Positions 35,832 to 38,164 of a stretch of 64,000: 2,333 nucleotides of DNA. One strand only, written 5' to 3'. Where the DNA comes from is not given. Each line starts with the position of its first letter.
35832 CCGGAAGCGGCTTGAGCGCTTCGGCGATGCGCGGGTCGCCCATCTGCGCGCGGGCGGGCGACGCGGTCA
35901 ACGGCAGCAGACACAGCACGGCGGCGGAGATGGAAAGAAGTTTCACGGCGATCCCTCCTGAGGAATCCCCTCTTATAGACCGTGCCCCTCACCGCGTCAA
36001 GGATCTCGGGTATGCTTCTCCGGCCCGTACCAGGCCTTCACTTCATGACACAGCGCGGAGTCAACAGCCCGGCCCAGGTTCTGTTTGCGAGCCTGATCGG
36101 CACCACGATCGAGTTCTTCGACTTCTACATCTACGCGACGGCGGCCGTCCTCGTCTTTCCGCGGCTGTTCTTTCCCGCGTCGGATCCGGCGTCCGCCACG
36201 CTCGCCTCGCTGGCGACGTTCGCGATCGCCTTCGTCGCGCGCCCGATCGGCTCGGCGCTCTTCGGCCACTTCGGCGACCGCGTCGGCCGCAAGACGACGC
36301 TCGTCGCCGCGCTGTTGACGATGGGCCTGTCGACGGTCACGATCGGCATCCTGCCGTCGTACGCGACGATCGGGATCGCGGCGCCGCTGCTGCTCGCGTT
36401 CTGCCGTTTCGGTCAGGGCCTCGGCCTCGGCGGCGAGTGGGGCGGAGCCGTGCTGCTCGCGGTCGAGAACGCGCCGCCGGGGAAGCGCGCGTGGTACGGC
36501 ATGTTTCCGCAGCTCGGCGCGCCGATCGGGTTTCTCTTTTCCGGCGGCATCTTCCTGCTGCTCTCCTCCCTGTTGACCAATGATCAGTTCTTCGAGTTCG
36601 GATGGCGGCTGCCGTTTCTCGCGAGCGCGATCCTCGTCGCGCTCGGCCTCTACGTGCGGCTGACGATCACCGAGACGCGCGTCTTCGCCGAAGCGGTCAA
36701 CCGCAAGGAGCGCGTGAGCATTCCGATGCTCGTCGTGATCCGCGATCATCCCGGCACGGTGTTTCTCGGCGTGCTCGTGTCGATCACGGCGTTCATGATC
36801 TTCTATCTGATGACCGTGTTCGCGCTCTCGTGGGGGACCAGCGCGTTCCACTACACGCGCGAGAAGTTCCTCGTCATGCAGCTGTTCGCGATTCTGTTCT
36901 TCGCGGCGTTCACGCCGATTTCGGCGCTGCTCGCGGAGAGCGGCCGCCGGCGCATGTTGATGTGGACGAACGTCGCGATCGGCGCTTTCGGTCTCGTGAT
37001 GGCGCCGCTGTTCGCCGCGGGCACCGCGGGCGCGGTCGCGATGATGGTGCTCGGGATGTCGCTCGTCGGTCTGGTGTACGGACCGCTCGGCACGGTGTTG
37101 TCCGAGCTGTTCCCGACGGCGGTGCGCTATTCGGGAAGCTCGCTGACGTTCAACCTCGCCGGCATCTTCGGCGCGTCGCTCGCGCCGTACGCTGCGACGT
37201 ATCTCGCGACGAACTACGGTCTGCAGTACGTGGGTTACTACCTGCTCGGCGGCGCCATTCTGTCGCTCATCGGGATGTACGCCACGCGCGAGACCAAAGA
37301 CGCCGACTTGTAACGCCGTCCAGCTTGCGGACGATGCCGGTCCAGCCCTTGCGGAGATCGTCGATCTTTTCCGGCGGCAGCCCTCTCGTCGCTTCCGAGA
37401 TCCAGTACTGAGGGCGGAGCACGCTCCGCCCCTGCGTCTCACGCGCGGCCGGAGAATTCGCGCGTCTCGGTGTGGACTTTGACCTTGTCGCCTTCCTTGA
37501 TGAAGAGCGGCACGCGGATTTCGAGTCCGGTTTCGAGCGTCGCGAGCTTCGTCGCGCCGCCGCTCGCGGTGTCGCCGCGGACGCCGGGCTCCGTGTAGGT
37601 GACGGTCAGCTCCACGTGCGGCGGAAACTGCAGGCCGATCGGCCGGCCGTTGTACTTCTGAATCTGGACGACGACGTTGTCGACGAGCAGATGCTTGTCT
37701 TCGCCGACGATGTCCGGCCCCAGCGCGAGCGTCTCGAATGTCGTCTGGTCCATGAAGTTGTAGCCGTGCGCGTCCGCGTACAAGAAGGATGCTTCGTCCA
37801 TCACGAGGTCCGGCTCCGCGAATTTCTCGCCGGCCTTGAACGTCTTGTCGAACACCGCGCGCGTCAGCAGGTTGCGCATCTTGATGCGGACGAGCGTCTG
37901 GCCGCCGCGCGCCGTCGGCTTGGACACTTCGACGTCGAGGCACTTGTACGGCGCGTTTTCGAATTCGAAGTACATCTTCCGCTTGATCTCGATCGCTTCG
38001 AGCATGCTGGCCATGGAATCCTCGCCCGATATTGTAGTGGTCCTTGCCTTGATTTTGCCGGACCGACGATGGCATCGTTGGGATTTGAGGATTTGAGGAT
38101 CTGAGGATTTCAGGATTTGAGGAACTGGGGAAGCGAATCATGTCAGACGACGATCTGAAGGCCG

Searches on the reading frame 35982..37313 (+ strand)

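Call 15: search_protein_families(library=pfam, proteins=[window:35982-37313:+], max_evalue=0.01)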
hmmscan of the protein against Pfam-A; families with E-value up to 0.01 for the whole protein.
window:35982-37313:+ (443 aa): 2 families
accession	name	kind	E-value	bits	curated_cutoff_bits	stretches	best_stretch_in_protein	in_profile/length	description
PF00083.30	Sugar_tr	-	1.2e-24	87.5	22.3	2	35-243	4-205/452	Sugar (and other) transporter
PF07690.21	MFS_1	-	2.1e-21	76.7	33.4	1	39-396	3-345/347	Major Facilitator Superfamily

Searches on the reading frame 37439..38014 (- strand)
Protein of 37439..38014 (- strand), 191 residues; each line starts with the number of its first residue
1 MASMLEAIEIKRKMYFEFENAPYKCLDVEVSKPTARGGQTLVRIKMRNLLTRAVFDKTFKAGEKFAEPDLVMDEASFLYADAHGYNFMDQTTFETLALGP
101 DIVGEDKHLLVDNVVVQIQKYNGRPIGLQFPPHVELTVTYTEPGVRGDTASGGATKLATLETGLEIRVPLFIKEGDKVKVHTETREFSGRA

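Call 15: search_protein_families(library=pfam, proteins=[window:37439-38014:-], max_evalue=0.01)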
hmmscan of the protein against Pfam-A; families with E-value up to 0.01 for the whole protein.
window:37439-38014:- (191 aa): 3 families
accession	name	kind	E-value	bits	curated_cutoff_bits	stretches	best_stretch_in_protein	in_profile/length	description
PF09285.17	Elong-fact-P_C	-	1.6e-26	92.2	25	1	134-190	1-56/56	Elongation factor P, C-terminal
PF08207.18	EFP_N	-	2.2e-17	63.2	23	1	7-65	2-58/58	Elongation factor P (EF-P) KOW-like domain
PF01132.26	EFP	-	7.1e-16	58.4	27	1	74-126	2-54/54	Elongation factor P (EF-P) OB domain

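Call 53: find_encoding_contigs(protein=P0047, flank=10000, max_places=4)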
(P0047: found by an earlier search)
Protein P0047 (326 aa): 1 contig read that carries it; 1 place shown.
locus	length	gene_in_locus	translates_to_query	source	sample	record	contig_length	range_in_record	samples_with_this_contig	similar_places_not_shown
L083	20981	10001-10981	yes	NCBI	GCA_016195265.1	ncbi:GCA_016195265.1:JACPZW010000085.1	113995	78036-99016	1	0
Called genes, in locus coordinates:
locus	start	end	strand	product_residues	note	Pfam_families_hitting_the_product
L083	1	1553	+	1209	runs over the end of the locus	PF13191:AAA_16 (weak), PF20703:nSTAND1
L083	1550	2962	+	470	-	-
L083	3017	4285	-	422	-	PF01168:Ala_racemase_N, PF14031:D-ser_dehydrat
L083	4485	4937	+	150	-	PF10604:Polyketide_cyc2, PF03364:Polyketide_cyc (faint)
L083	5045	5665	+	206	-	PF07040:DUF1326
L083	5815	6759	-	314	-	PF00294:PfkB, PF08543:Phos_pyr_kin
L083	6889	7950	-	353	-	PF01156:IU_nuc_hydro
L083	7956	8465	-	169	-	-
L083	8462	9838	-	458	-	PF13175:AAA_15, PF13304:AAA_21, PF13175:AAA_15, PF12476:DUF3696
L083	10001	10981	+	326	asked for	PF07168:Ureide_permease, PF06800:Sugar_transport (weak)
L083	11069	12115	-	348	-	PF06739:SBBP (faint), PF08450:SGL (weak), PF13449:Phytase-like (faint), PF01436:NHL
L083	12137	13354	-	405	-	PF00149:Metallophos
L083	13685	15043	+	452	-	PF00155:Aminotran_1_2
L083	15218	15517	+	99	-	-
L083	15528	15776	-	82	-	-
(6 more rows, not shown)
